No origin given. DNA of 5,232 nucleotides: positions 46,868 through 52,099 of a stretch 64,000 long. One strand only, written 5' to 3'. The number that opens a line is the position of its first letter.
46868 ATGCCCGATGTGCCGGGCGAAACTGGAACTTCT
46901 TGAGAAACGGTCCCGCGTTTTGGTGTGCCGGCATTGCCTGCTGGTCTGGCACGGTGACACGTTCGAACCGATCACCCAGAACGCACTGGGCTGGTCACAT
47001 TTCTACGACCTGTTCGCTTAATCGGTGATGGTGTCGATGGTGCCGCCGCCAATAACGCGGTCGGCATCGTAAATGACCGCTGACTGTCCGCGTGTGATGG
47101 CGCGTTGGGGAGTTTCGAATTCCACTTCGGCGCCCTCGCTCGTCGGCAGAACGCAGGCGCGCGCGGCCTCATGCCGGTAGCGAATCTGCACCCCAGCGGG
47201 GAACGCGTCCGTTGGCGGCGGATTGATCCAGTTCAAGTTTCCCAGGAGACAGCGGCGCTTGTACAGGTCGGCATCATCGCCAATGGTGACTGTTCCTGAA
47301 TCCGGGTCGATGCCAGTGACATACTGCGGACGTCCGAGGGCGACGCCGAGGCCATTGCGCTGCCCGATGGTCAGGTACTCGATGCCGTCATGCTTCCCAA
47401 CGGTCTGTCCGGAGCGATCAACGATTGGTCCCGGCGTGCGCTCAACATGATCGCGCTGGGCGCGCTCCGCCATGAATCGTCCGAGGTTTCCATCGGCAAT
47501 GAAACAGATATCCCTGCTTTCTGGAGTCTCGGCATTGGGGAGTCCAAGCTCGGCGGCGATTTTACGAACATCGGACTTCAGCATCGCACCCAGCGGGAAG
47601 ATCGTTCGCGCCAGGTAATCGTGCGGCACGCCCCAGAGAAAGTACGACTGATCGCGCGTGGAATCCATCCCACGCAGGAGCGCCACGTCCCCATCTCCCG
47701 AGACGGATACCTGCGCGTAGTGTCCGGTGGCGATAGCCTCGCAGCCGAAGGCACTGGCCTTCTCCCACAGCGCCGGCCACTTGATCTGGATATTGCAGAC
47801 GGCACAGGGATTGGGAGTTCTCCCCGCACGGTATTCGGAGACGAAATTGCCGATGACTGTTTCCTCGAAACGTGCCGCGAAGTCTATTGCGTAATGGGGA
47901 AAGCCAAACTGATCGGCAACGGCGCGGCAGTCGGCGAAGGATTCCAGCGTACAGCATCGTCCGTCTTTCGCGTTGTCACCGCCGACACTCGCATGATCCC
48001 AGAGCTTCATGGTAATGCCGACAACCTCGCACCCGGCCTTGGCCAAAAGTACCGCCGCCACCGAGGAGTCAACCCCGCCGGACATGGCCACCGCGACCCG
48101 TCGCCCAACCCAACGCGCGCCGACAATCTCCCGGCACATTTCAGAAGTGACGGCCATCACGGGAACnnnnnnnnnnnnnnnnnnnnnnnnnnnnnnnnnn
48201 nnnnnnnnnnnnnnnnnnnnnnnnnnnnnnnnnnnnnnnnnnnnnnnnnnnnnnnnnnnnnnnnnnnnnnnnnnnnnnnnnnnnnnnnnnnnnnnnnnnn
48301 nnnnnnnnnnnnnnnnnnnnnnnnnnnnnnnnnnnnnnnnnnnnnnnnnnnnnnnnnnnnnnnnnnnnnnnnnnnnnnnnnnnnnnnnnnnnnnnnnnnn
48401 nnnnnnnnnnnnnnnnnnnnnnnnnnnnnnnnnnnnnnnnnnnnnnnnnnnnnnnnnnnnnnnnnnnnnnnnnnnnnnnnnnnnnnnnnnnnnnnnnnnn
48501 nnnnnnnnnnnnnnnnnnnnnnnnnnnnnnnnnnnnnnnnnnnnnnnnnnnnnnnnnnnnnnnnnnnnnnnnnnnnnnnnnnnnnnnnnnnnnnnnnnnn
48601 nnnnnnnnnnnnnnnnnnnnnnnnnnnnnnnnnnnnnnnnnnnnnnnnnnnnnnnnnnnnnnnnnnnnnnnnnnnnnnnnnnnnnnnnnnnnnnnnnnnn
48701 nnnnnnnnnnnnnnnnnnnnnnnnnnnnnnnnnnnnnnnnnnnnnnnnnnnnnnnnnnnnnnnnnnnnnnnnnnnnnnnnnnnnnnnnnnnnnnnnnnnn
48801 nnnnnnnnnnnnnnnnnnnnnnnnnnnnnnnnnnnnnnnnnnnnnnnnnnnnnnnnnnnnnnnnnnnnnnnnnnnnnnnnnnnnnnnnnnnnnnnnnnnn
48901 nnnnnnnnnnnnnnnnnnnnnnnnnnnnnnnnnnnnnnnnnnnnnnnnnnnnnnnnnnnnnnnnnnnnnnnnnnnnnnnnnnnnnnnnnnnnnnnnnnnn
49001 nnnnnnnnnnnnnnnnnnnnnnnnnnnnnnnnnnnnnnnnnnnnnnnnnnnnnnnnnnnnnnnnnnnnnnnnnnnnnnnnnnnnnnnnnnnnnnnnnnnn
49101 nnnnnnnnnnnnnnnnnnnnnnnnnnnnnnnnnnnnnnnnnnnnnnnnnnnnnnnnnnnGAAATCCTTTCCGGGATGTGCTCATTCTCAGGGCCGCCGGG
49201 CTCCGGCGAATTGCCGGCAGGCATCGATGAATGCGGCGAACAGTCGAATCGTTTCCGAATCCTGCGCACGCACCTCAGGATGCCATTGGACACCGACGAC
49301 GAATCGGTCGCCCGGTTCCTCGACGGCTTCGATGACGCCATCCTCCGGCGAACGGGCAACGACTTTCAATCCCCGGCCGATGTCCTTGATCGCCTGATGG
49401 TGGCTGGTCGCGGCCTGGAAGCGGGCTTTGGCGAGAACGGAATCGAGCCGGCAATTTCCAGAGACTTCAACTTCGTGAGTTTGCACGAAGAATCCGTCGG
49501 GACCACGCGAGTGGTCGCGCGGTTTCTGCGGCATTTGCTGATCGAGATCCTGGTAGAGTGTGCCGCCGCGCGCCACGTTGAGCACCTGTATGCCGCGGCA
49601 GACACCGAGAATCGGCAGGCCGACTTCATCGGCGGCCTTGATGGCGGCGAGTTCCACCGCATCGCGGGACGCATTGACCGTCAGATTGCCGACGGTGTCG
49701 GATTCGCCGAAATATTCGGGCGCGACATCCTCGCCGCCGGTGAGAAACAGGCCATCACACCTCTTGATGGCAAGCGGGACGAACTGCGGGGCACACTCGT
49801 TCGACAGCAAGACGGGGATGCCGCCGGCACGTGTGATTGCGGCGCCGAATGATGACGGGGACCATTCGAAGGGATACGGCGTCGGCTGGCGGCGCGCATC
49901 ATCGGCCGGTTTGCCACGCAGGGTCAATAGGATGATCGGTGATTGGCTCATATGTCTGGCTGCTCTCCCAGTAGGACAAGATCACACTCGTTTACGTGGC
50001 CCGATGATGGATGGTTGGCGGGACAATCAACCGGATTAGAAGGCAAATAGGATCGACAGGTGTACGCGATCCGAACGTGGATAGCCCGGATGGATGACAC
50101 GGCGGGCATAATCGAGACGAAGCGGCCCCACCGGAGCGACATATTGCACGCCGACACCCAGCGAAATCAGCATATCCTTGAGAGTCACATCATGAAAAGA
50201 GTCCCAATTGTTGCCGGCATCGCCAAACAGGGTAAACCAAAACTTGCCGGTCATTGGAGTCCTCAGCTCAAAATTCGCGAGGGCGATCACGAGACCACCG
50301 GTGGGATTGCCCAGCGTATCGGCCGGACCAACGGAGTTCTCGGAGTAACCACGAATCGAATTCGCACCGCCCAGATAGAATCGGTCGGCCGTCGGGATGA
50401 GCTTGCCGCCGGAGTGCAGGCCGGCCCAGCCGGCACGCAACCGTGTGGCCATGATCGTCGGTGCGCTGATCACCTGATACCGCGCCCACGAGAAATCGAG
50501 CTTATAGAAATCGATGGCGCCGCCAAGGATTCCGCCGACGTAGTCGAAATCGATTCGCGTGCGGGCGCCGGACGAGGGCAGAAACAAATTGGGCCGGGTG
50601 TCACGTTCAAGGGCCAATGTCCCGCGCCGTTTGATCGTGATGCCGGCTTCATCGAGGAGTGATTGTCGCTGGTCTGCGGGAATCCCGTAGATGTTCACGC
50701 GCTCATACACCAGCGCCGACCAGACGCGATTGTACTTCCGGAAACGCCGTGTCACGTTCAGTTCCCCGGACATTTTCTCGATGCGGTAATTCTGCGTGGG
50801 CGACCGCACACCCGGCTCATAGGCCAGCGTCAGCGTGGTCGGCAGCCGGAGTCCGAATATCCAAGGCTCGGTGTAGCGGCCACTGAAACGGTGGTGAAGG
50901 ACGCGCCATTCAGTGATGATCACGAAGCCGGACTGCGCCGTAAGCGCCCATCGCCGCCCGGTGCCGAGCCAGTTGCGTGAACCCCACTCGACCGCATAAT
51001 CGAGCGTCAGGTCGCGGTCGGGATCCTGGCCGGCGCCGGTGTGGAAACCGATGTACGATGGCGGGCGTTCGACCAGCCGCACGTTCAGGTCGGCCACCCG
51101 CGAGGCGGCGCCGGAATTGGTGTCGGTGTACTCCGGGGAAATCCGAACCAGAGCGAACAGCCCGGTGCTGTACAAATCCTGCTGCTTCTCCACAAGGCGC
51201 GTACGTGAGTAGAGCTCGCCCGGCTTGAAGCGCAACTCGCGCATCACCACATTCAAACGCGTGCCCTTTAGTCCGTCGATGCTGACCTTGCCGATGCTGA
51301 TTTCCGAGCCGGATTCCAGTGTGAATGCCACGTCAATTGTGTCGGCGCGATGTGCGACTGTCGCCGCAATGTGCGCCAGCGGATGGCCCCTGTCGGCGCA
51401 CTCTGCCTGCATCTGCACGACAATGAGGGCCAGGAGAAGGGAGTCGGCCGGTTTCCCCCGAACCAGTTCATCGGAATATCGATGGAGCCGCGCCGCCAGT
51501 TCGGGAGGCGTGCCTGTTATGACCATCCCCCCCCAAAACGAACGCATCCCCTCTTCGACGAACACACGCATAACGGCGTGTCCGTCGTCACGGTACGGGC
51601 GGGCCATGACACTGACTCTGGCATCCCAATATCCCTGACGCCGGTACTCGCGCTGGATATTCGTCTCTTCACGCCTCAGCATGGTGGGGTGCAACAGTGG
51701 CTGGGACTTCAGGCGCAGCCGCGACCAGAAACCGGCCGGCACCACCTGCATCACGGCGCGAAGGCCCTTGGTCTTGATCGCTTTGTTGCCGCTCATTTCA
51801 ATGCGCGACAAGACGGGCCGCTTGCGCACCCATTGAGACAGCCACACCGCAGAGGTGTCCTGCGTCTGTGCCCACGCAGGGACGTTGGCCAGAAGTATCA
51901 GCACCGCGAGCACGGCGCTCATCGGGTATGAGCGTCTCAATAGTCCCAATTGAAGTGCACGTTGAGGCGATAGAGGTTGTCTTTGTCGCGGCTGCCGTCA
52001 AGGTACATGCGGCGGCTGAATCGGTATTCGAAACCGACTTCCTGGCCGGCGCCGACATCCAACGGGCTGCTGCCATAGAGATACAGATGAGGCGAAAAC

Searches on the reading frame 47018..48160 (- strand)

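Call 84: search_protein_families(library=pfam, proteins=[window:47018-48160:-], max_evalue=0.0001)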
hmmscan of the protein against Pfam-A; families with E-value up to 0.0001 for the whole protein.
window:47018-48160:- (380 aa): 3 families
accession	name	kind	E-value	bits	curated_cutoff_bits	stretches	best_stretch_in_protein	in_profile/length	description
PF03054.22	tRNA_Me_trans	-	1.2e-70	237.8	20.6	1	21-222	2-201/202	tRNA methyl transferase HUP domain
PF20258.4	tRNA_Me_trans_C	-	2.1e-17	63.6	20.6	1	303-375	3-77/77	Aminomethyltransferase beta-barrel domain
PF20259.3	tRNA_Me_trans_M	-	4e-16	58.8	27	1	237-295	6-66/66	tRNA methyl transferase PRC-barrel domain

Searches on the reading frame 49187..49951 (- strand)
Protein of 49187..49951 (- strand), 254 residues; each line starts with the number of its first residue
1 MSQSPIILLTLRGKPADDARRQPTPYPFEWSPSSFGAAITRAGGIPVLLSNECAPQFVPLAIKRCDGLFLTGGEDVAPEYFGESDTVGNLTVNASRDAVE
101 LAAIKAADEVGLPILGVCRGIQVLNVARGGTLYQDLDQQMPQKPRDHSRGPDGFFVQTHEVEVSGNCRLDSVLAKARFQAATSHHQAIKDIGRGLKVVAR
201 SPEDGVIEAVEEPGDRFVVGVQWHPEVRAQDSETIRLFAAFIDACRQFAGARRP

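Call 84: search_protein_families(library=pfam, proteins=[window:49187-49951:-], max_evalue=0.0001)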
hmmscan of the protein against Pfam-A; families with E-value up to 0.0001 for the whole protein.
window:49187-49951:- (254 aa): 2 families
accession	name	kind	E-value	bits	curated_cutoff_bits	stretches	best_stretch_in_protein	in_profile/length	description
PF07722.19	Peptidase_C26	-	7.8e-56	189.7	20.5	1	30-226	24-219/219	Peptidase C26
PF00117.34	GATase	-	1.5e-17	64.4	22.8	1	100-243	61-189/190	Glutamine amidotransferase class-I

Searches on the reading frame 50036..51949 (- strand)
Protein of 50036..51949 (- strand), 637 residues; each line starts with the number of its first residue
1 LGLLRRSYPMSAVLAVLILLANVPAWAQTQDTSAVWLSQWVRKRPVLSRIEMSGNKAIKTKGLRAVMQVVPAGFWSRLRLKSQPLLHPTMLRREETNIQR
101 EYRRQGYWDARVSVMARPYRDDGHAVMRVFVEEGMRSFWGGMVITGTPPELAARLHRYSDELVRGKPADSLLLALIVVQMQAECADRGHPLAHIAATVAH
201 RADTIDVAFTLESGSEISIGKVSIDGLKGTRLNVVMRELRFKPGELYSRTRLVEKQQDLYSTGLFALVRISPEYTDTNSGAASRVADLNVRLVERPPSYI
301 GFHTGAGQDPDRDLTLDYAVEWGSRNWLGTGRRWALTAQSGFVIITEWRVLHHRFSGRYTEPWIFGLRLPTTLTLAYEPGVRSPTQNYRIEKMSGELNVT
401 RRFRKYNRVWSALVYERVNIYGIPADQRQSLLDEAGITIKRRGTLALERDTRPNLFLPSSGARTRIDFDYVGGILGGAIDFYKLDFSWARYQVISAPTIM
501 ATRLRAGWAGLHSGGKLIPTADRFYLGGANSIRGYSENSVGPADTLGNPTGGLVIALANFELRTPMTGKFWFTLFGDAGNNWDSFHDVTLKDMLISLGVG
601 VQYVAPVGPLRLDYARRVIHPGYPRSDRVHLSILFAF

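Call 7: search_protein_families(library=pfam, proteins=[window:50036-51949:-], max_evalue=0.001)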
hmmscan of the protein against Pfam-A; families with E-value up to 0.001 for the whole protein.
window:50036-51949:- (637 aa): 2 families
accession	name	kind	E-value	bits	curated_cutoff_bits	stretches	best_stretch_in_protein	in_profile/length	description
PF01103.29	Omp85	-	1.1e-51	176.7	24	1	326-633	1-321/325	Omp85 superfamily domain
PF07244.20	POTRA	-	1.2e-15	58.4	21.3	2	46-122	2-67/79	Surface antigen variable number repeat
